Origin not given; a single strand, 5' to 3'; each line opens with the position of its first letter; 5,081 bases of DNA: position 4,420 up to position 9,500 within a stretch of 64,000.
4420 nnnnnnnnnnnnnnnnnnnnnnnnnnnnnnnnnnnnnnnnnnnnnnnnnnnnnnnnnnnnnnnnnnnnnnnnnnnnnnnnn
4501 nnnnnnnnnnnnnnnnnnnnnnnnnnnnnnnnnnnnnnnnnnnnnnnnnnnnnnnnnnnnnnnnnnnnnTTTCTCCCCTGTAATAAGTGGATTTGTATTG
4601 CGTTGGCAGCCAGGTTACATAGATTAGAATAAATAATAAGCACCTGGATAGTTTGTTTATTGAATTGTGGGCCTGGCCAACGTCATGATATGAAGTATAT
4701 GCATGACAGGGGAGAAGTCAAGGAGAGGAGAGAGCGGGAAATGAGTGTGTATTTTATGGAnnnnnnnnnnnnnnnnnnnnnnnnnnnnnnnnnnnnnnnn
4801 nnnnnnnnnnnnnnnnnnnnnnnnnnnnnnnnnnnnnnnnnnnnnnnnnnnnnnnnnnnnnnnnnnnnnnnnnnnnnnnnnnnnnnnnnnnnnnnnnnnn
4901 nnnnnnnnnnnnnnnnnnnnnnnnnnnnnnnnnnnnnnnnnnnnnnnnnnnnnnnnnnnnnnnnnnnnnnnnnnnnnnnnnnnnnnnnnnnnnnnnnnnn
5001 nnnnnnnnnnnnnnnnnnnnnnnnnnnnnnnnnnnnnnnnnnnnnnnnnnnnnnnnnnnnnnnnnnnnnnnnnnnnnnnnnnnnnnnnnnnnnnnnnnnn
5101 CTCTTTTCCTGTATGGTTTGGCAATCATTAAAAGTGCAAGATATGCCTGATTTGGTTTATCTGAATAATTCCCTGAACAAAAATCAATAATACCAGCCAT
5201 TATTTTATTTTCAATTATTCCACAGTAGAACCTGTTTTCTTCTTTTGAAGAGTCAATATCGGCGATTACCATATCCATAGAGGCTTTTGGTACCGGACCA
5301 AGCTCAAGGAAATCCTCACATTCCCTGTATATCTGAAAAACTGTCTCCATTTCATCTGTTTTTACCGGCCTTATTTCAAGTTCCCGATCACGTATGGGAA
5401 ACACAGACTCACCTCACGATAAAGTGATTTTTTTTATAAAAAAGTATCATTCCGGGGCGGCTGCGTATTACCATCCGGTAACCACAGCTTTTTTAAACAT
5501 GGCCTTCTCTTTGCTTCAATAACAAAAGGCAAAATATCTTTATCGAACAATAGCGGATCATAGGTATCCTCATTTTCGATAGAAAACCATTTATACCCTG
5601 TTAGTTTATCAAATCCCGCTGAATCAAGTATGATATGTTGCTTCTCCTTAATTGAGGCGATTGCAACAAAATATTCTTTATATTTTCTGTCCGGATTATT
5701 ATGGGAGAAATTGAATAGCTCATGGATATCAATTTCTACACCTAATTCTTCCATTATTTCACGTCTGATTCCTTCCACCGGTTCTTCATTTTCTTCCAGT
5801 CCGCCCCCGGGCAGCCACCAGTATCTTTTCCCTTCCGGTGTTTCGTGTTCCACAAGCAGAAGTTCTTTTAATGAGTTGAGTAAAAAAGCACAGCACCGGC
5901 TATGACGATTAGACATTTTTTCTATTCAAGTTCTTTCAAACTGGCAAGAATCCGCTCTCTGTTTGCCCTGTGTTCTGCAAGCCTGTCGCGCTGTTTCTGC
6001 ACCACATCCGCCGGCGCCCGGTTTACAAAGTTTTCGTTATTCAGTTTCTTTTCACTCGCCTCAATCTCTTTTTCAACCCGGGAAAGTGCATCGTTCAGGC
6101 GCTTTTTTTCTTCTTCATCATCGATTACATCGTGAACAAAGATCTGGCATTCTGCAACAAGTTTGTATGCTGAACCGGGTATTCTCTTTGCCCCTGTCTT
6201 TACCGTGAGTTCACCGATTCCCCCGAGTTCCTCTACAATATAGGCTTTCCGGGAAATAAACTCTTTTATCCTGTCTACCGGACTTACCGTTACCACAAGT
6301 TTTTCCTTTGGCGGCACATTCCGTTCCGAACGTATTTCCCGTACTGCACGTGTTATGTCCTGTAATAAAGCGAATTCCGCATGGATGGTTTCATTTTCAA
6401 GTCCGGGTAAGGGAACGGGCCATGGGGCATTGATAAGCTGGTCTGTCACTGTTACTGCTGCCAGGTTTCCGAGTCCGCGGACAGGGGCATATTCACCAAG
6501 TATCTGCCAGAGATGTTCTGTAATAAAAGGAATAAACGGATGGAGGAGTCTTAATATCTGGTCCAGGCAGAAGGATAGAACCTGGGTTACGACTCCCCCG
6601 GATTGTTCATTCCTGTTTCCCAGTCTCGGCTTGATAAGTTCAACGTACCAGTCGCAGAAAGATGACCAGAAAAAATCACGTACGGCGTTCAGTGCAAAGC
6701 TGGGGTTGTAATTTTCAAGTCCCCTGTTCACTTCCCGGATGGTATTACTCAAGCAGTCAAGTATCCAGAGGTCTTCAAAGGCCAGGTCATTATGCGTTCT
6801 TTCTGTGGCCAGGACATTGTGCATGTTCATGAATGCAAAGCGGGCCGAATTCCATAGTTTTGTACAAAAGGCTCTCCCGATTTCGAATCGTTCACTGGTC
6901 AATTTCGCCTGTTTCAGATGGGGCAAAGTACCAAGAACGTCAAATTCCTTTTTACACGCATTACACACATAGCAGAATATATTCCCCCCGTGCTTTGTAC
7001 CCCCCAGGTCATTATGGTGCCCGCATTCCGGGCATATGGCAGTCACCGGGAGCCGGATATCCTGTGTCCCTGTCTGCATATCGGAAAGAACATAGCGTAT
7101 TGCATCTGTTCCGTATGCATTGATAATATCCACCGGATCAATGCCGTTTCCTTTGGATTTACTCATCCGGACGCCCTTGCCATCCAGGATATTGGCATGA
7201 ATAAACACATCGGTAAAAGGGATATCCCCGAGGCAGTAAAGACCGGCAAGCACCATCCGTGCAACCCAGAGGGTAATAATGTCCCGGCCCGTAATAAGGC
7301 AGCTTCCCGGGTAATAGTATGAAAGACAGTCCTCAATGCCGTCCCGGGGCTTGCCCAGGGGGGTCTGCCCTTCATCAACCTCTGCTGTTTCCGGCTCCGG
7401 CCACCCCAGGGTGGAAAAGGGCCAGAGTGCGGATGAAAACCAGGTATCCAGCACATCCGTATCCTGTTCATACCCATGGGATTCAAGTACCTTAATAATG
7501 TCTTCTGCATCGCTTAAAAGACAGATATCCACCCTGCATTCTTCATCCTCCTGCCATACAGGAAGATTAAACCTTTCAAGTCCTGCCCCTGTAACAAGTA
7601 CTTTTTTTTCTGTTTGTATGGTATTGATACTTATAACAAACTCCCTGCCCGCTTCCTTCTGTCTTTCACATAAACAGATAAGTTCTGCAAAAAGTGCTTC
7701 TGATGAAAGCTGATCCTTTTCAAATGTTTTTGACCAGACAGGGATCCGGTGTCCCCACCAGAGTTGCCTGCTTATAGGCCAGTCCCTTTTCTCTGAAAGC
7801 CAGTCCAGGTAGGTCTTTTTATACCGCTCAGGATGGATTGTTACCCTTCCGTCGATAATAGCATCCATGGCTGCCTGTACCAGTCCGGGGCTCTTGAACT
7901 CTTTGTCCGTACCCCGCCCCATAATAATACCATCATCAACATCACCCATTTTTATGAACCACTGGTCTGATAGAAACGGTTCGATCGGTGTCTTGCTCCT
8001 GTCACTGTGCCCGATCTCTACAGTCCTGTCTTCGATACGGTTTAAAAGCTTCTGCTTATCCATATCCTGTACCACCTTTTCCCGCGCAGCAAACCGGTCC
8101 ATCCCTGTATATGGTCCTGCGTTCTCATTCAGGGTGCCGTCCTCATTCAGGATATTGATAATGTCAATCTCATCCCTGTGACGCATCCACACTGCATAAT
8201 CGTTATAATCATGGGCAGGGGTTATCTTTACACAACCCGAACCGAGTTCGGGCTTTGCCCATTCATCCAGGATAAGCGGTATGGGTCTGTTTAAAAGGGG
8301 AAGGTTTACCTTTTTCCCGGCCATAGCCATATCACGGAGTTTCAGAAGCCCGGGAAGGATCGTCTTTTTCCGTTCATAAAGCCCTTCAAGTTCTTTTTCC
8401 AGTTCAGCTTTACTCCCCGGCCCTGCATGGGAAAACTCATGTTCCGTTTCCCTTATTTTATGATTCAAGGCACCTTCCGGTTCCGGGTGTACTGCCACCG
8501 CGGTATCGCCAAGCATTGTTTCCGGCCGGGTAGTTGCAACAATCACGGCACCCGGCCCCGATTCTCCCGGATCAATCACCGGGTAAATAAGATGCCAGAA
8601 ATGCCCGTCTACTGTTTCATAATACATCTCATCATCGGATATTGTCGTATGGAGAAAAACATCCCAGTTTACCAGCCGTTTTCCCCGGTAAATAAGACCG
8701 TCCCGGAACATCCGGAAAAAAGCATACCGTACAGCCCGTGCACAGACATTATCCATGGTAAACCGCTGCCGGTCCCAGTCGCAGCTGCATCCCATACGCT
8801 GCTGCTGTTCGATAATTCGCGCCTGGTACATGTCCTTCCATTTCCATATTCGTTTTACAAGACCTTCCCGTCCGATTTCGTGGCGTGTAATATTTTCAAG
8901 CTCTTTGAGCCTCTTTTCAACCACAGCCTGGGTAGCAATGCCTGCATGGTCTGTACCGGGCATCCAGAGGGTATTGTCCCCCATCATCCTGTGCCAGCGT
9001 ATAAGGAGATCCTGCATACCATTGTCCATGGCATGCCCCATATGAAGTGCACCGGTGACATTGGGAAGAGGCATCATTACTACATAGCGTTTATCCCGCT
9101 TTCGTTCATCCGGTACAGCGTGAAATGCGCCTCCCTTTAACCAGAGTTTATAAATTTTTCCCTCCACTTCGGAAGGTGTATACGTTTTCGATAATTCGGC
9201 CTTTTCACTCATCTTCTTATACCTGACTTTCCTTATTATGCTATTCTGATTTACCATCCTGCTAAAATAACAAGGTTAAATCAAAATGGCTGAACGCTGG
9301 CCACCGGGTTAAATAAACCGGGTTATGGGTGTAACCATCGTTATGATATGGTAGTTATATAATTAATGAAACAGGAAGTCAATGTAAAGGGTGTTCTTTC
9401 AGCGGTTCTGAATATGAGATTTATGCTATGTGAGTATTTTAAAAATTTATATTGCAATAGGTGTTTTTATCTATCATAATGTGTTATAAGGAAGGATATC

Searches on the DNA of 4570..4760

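Call 79: search_rna_families(source=window, start=4570, end=4760, threshold=evalue, max_evalue=10)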
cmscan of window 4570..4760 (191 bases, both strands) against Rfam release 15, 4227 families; matches with E-value up to 10: 3.
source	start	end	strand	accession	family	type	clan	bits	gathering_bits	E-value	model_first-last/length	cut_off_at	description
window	4625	4698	+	RF02513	PYLIS_6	Cis-reg;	-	14.6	80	9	1-100/100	no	Pyrrolysine insertion sequence transposase 2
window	4623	4644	-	RF01080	UPD-PKib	Cis-reg;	-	12.5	39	9.2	1-32/32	no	Pseudoknot of upstream pseudoknot domain (UPD) of the 3'UTR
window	4587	4651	+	RF01992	VIS1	Gene; lncRNA;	-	12.1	100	5.5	142-202/202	no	Viral integration site 1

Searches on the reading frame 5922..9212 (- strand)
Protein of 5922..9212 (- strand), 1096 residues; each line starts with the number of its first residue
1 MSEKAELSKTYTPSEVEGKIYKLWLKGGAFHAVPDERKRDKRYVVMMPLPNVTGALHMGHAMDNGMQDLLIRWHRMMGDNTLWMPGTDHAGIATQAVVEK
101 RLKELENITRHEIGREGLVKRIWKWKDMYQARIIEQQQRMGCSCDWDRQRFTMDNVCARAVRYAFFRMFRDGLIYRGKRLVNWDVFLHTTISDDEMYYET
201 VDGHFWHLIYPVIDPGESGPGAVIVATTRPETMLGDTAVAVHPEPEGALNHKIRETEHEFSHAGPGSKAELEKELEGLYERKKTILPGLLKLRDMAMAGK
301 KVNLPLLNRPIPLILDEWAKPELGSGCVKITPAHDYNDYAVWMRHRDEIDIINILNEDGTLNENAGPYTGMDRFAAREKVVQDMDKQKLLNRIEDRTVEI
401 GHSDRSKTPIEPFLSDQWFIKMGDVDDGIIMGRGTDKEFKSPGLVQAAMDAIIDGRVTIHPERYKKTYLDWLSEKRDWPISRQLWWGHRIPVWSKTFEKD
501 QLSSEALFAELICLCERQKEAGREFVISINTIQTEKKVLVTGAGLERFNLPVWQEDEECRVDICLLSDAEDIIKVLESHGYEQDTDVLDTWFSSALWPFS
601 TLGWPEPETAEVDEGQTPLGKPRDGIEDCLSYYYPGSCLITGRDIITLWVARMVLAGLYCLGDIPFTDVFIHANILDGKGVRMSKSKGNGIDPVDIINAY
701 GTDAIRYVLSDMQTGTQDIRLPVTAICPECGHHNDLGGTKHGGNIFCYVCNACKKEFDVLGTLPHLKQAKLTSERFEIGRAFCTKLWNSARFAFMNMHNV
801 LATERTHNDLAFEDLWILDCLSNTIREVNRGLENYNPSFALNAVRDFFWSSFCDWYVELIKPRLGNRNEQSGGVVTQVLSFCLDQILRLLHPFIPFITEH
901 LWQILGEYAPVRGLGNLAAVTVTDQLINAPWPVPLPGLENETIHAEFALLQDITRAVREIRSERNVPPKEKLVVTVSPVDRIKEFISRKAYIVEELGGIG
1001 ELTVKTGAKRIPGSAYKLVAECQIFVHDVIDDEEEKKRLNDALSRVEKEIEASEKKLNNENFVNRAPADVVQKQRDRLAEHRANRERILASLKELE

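Call 10: search_protein_families(library=pfam, proteins=[window:5922-9212:-])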
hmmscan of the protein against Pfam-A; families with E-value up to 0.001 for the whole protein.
window:5922-9212:- (1096 aa): 6 families
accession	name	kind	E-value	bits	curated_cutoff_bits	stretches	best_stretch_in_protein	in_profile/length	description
PF00133.28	tRNA-synt_1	-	6.6e-114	381.3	22.7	1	19-721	1-413/414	tRNA synthetases class I (I, L, M and V)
PF08264.19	Anticodon_1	-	1.9e-37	128.9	25.1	1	814-974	1-146/148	Anticodon-binding domain of tRNA ligase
PF09334.17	tRNA-synt_1g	-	2.4e-16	59.9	20.1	2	44-105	2-63/391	tRNA synthetases class I (M)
PF10458.14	Val_tRNA-synt_C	-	3.9e-16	59.5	25.9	1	1033-1095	3-65/66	Valyl tRNA synthetase tRNA binding arm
PF13603.12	tRNA-synt_1_2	-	1.2e-05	25.3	25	1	223-393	23-180/185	Leucyl-tRNA synthetase, editing domain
PF01406.26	tRNA-synt_1e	-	0.00029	20.7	27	0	659-712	230-283/301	tRNA synthetases class I (C) catalytic domain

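Call 51: find_homologous_proteins(query=window:5922-9212:-, max_evalue=1e-100)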
Query window:5922-9212:- (1096 aa): 7999 proteins with E <= 1e-100 among 8000 candidates; the best 120 are listed.
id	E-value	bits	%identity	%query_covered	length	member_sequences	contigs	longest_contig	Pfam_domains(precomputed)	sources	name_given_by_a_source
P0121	0.0e+0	2263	87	100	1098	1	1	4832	PF09334.18,PF08264.20,PF13603.13,PF00133.29,PF10458.15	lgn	-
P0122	0.0e+0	2125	81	100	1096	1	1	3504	PF09334.18,PF01406.26,PF08264.20,PF13603.13,PF00133.29,PF10458.15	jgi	jgi:valyl-tRNA synthetase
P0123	0.0e+0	2073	80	100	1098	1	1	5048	PF09334.18,PF08264.20,PF13603.13,PF00133.29,PF10458.15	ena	-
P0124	0.0e+0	2038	78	100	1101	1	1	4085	PF09334.18,PF01406.26,PF08264.20,PF13603.13,PF00133.29,PF10458.15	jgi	-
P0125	0.0e+0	1845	71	100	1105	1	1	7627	PF09334.18,PF01406.26,PF08264.20,PF13603.13,PF00133.29,PF10458.15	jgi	jgi:valyl-tRNA synthetase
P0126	0.0e+0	1811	70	100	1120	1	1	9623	PF09334.18,PF01406.26,PF08264.20,PF13603.13,PF00133.29,PF10458.15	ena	-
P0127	0.0e+0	1809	70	100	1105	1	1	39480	PF09334.18,PF08264.20,PF13603.13,PF00133.29,PF10458.15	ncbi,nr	ncbi:MAG: valine--tRNA ligase [Spirochaetales bacterium]|nr:valine--tRNA ligase [Spirochaetales bact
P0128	0.0e+0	1733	68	100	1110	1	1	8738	PF09334.18,PF01406.26,PF08264.20,PF13603.13,PF00133.29,PF10458.15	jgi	jgi:valyl-tRNA synthetase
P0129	0.0e+0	1721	67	100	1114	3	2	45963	PF09334.18,PF08264.20,PF13603.13,PF00133.29,PF10458.15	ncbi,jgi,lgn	-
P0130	0.0e+0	1704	67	100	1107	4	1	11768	PF09334.18,PF08264.20,PF13603.13,PF00133.29,PF10458.15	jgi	-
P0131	0.0e+0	1694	65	100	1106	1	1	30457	PF09334.18,PF08264.20,PF13603.13,PF00133.29,PF10458.15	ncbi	-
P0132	0.0e+0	1685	66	100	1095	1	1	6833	PF09334.18,PF01406.26,PF08264.20,PF13603.13,PF00133.29,PF10458.15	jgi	jgi:valyl-tRNA synthetase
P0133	0.0e+0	1684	64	100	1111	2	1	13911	PF09334.18,PF01406.26,PF08264.20,PF13603.13,PF00133.29,PF10458.15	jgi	jgi:valyl-tRNA synthetase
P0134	0.0e+0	1671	65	100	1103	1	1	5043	PF09334.18,PF08264.20,PF00133.29,PF10458.15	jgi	jgi:valyl-tRNA synthetase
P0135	0.0e+0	1669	66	100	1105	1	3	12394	PF09334.18,PF08264.20,PF13603.13,PF00133.29,PF10458.15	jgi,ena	jgi:valyl-tRNA synthetase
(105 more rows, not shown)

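Call 52: find_encoding_contigs(protein=P0121, flank=10000, max_places=3)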
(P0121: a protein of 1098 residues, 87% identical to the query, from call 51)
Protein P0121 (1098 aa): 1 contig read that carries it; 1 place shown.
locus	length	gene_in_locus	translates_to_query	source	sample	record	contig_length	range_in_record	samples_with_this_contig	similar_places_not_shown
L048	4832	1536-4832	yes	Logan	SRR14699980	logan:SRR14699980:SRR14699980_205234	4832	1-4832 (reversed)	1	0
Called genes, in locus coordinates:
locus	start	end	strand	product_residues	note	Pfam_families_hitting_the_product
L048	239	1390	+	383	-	PF25107:VWA7_N (weak)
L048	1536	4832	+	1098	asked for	PF00133:tRNA-synt_1, PF09334:tRNA-synt_1g, PF13603:tRNA-synt_1_2 (weak), PF09334:tRNA-synt_1g (weak), PF08264:Anticodon_1, PF10458:Val_tRNA-synt_C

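Call 53: find_encoding_contigs(protein=P0123, flank=10000, max_places=3)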
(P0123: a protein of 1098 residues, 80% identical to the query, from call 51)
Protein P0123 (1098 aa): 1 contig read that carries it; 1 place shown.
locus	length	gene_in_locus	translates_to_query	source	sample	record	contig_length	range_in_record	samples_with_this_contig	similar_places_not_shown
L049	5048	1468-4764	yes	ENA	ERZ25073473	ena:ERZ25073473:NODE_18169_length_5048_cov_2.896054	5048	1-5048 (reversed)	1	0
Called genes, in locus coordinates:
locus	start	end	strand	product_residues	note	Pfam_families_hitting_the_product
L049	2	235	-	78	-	?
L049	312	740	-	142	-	PF22381:Staph_reg_Sar_Rot (weak), PF12802:MarR_2, PF01047:MarR, PF01325:Fe_dep_repress (weak)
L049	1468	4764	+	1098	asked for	PF00133:tRNA-synt_1, PF09334:tRNA-synt_1g (weak), PF13603:tRNA-synt_1_2 (weak), PF08264:Anticodon_1, PF10458:Val_tRNA-synt_C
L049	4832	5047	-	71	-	?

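Call 65: find_encoding_contigs(protein=P0127, flank=10000, max_places=2)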
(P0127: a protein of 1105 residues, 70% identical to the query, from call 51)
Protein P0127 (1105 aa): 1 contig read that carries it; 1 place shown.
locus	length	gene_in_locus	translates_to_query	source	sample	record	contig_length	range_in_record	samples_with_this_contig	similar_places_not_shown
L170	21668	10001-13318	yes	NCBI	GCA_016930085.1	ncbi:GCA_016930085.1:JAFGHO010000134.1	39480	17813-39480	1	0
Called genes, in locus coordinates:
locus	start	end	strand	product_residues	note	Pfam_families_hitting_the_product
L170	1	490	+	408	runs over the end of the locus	PF01875:Memo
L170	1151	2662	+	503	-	PF00370:FGGY_N, PF02782:FGGY_C (weak)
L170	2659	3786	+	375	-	PF01261:AP_endonuc_2 (weak)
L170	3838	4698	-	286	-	PF01063:Aminotran_4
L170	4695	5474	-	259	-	PF01978:TrmB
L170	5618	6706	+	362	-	PF25917:BSH_RND (weak), PF25973:BSH_CzcB (weak), PF25967:RND-MFP_C, PF25989:YknX_C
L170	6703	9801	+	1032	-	PF00873:ACR_tran, PF02355:SecD_SecF_C (faint)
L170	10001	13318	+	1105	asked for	PF00133:tRNA-synt_1, PF09334:tRNA-synt_1g (weak), PF13603:tRNA-synt_1_2 (weak), PF00133:tRNA-synt_1, PF08264:Anticodon_1, PF10458:Val_tRNA-synt_C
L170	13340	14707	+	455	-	PF07690:MFS_1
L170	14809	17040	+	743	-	PF02065:Melibiase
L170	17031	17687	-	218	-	PF02698:DUF218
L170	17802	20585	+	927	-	PF00512:HisKA, PF02518:HATPase_c, PF00072:Response_reg, PF07228:SpoIIE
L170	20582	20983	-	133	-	PF01850:PIN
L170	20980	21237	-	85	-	PF22513:FitA-like_RHH (weak)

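Call 68: find_encoding_contigs(protein=P0125, flank=10000, max_places=3)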
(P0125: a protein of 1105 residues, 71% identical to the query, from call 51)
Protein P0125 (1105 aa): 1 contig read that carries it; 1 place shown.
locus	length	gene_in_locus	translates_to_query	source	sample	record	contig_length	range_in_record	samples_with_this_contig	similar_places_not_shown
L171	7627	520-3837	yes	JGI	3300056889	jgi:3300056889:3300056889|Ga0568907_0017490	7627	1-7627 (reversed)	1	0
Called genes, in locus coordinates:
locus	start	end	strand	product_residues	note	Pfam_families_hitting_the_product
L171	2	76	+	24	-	?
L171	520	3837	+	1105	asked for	PF00133:tRNA-synt_1, PF01406:tRNA-synt_1e (faint), PF09334:tRNA-synt_1g (weak), PF13603:tRNA-synt_1_2 (faint), PF09334:tRNA-synt_1g (weak), PF08264:Anticodon_1, PF10458:Val_tRNA-synt_C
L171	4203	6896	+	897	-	PF02065:Melibiase, PF08305:NPCBM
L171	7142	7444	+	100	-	PF01797:Y1_Tnp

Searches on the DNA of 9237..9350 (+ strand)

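Call 91: build_rna_model(alignment_id=A5)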
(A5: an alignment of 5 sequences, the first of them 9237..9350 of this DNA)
Model R1 built from alignment A5 (5 sequences, 180 columns); structure: RNAalifold consensus.
model positions 149; base pairs 33; branch points 1; effective number of sequences 2.17; information 0.59 bits per position. Calibrated on 0.2 Mb of random sequence (short: E-values are rough).
structure used (alignment columns):
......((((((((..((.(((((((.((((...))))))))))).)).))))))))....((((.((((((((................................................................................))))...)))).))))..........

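Call 92: search_with_rna_model(model_id=R1, sources=[window, L039, L040, L042, L045, L047, L048, L049, L170, L171], max_evalue=10)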
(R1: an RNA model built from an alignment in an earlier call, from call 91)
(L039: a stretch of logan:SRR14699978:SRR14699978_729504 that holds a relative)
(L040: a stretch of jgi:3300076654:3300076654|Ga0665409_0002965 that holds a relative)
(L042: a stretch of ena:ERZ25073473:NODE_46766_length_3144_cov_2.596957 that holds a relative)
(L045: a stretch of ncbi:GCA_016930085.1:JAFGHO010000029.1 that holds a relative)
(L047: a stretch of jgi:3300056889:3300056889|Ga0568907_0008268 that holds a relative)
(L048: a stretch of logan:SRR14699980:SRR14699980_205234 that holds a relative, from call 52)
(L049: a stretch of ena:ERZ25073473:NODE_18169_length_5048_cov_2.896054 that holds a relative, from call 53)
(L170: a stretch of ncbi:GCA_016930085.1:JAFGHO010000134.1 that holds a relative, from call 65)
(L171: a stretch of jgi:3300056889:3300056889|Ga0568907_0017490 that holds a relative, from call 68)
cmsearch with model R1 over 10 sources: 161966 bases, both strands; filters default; matches with E-value up to 10: 10.
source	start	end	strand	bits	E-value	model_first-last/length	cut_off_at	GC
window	21621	21769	+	158.8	2.4e-27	1-149/149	no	0.35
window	30530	30676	+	155.6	9.4e-27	1-149/149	no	0.33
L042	64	224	+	118.1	9.5e-20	1-149/149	no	0.37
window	9237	9348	+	94.4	2.5e-15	1-149/149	no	0.39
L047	7724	7885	+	93.3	4.1e-15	1-149/149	no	0.3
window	4529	4690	+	54.7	6.4e-08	1-149/149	no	0.4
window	30515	30583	-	41.3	2.1e-05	1-149/149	no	0.23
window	21595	21677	-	32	0.0011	1-149/149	no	0.29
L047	7777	7921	-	22.5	0.067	1-149/149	no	0.33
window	9229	9293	-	19.6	0.24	1-149/149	no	0.31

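Call 98: search_with_rna_model(model_id=R1, sources=[L172, L173, L174], max_evalue=10, show_alignments=3)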
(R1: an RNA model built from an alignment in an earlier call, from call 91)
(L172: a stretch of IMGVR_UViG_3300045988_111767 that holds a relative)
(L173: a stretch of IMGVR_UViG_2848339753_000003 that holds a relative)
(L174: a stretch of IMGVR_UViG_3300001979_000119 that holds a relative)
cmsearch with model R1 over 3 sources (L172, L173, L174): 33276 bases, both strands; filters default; matches with E-value up to 10: 1.
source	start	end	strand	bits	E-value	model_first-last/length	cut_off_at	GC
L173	5926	5967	+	11.5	1.6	85-128/149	no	0.31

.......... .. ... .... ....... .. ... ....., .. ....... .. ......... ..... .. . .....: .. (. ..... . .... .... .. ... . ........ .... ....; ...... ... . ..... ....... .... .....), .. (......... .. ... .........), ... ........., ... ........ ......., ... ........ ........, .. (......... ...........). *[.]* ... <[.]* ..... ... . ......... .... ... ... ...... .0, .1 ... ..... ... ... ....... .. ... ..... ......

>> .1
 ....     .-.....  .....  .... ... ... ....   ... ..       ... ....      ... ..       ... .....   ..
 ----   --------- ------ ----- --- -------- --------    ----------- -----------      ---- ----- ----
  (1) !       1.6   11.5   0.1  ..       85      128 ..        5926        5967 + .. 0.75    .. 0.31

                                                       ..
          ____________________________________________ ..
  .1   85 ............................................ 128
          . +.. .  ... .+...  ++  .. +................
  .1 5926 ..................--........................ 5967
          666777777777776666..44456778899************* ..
